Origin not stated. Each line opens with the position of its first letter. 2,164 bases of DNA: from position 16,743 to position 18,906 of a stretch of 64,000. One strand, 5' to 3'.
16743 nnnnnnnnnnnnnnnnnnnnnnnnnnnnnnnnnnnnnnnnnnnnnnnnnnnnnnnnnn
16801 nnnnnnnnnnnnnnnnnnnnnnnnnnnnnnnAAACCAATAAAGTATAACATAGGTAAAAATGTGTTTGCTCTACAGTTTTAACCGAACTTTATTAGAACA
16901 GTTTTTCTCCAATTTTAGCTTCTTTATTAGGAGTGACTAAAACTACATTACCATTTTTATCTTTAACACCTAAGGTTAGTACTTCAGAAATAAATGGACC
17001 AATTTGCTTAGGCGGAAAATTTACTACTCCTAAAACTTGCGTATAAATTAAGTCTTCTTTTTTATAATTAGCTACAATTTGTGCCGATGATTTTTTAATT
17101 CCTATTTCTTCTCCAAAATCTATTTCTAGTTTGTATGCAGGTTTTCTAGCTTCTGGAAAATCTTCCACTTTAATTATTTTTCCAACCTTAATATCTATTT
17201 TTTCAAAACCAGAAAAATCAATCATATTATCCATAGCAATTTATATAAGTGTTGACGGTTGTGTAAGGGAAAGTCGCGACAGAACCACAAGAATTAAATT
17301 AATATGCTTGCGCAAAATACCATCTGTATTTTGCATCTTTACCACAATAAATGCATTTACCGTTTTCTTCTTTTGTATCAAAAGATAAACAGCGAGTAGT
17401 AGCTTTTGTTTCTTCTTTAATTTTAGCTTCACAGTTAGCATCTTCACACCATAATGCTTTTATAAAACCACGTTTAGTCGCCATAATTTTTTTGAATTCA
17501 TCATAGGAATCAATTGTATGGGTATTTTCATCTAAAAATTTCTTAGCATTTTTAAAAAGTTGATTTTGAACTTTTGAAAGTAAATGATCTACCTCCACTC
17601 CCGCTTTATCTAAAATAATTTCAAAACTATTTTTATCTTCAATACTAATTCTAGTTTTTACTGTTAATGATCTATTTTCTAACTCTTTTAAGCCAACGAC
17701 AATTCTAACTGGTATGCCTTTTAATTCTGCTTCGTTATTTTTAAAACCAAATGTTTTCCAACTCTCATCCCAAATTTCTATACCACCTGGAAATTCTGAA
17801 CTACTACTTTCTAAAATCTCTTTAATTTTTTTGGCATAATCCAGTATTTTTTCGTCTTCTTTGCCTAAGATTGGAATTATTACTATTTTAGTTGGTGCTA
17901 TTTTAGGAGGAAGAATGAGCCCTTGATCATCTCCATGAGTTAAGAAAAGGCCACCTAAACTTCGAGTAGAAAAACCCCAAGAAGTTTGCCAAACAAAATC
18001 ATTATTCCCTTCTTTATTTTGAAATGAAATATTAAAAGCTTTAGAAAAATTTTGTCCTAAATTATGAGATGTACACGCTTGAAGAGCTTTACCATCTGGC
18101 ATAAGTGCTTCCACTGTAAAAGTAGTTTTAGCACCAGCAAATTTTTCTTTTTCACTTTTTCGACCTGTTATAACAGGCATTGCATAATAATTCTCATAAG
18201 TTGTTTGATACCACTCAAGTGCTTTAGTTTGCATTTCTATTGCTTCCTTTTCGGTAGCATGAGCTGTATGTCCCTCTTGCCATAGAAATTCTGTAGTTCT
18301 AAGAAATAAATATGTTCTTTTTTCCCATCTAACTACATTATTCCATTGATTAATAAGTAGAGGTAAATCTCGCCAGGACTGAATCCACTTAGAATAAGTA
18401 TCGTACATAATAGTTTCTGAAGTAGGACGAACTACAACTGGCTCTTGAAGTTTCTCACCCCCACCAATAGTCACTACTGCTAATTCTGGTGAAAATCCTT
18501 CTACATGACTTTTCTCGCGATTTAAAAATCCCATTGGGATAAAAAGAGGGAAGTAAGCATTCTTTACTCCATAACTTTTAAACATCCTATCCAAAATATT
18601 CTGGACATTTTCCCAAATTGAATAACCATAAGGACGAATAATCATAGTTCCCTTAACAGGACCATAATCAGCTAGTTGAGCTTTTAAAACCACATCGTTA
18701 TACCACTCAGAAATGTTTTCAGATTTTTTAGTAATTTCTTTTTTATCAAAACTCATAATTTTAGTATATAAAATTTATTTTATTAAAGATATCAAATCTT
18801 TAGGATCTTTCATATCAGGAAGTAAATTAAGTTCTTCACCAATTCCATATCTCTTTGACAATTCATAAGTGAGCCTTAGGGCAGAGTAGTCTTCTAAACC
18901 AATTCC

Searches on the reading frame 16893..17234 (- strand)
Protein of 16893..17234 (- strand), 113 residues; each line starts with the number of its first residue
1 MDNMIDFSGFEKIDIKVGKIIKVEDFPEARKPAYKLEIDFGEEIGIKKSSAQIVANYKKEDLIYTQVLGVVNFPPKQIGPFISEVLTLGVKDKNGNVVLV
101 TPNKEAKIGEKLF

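Call 9: search_protein_families(library=pfam, proteins=[window:16893-17234:-])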
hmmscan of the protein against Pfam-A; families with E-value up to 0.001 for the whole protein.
window:16893-17234:- (113 aa): 1 family
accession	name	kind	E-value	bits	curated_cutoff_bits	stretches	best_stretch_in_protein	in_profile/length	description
PF01588.26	tRNA_bind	-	2.9e-15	56.6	27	1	15-111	1-96/96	Putative tRNA binding domain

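Call 80: search_protein_families(library=ncbifam, proteins=[window:16893-17234:-], max_evalue=0.00001)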
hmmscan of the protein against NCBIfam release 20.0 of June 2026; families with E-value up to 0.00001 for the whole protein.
window:16893-17234:- (113 aa): 9 families
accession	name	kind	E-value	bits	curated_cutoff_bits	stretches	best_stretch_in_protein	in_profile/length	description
NF007494.0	PRK10089.1-3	equivalog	5.6e-48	161.5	109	1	3-112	2-111/112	tRNA-binding protein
NF007495.0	PRK10089.1-4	equivalog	3e-47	159.8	117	1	3-113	3-113/113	tRNA-binding protein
TIGR02222.1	chap_CsaA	subfamily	2.9e-46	155.9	119.65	1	9-112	3-106/107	export-related chaperone CsaA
NF007493.0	PRK10089.1-2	equivalog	1.7e-43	147.2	160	1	3-112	2-111/112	tRNA-binding protein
NF007496.0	PRK10089.1-5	equivalog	8.5e-36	122.5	171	1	4-111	1-107/109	chaperone CsaA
TIGR00399.1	metG_C_term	equivalog_domain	2.5e-16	59.8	116.65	1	3-111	32-137/139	methionine--tRNA ligase subunit beta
NF001100.0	PRK00133.1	equivalog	2.6e-16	59.3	587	1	3-111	569-674/676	methionine--tRNA ligase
NF008900.0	PRK12267.1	equivalog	1.8e-12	46.6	598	1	3-111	541-646/648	methionine--tRNA ligase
NF007492.0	PRK10089.1-1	equivalog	8.9e-11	41.7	150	1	4-109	3-106/110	tRNA-binding protein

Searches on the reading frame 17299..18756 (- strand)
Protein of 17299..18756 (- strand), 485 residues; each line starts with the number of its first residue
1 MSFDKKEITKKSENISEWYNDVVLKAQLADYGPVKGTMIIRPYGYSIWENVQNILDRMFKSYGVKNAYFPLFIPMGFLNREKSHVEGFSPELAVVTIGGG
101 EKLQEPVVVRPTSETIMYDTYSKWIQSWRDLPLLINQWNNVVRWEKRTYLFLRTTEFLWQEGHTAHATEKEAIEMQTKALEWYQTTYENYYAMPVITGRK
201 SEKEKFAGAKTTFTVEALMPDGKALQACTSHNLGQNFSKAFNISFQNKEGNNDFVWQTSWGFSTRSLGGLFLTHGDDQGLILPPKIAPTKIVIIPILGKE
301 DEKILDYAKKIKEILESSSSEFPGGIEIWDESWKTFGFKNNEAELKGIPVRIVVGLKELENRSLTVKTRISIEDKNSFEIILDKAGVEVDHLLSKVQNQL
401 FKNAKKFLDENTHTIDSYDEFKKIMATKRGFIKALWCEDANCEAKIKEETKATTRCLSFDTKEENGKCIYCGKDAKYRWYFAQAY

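Call 9: search_protein_families(library=pfam, proteins=[window:17299-18756:-])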
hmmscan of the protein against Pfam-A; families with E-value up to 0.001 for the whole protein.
window:17299-18756:- (485 aa): 3 families
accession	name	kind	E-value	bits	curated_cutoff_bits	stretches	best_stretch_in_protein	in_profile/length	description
PF09180.16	ProRS-C_1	-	1.2e-22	80.2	31.5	1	418-485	1-71/71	Prolyl-tRNA synthetase, C-terminal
PF00587.30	tRNA-synt_2b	-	2.2e-18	67.4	29.3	1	104-268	8-173/179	tRNA synthetase class II core domain (G, H, P, S and T)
PF03129.25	HGTP_anticodon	-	1.7e-12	47.7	21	1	290-373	1-75/94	Anticodon binding domain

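Call 80: search_protein_families(library=ncbifam, proteins=[window:17299-18756:-], max_evalue=0.00001)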
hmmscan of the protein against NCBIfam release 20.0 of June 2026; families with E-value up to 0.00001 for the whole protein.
window:17299-18756:- (485 aa): 6 families
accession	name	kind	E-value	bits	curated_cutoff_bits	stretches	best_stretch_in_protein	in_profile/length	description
TIGR00408.1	proS_fam_I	equivalog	9.4e-170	565.6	437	1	9-485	2-475/475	proline--tRNA ligase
NF006625.0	PRK09194.1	equivalog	4.4e-27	95.2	558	2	232-374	410-546/559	proline--tRNA ligase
NF008979.1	PRK12325.1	exception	7.9e-27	94.2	550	2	229-374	284-424/437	proline--tRNA ligase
TIGR00409.1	proS_fam_II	equivalog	6.8e-24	84.7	306.7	1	232-375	416-554/568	proline--tRNA ligase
TIGR00418.1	thrS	equivalog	1.2e-09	37.7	383.65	1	279-374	463-546/565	threonine--tRNA ligase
NF003068.0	PRK03991.1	equivalog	1.3e-08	33.7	484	1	277-400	488-592/613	threonine--tRNA ligase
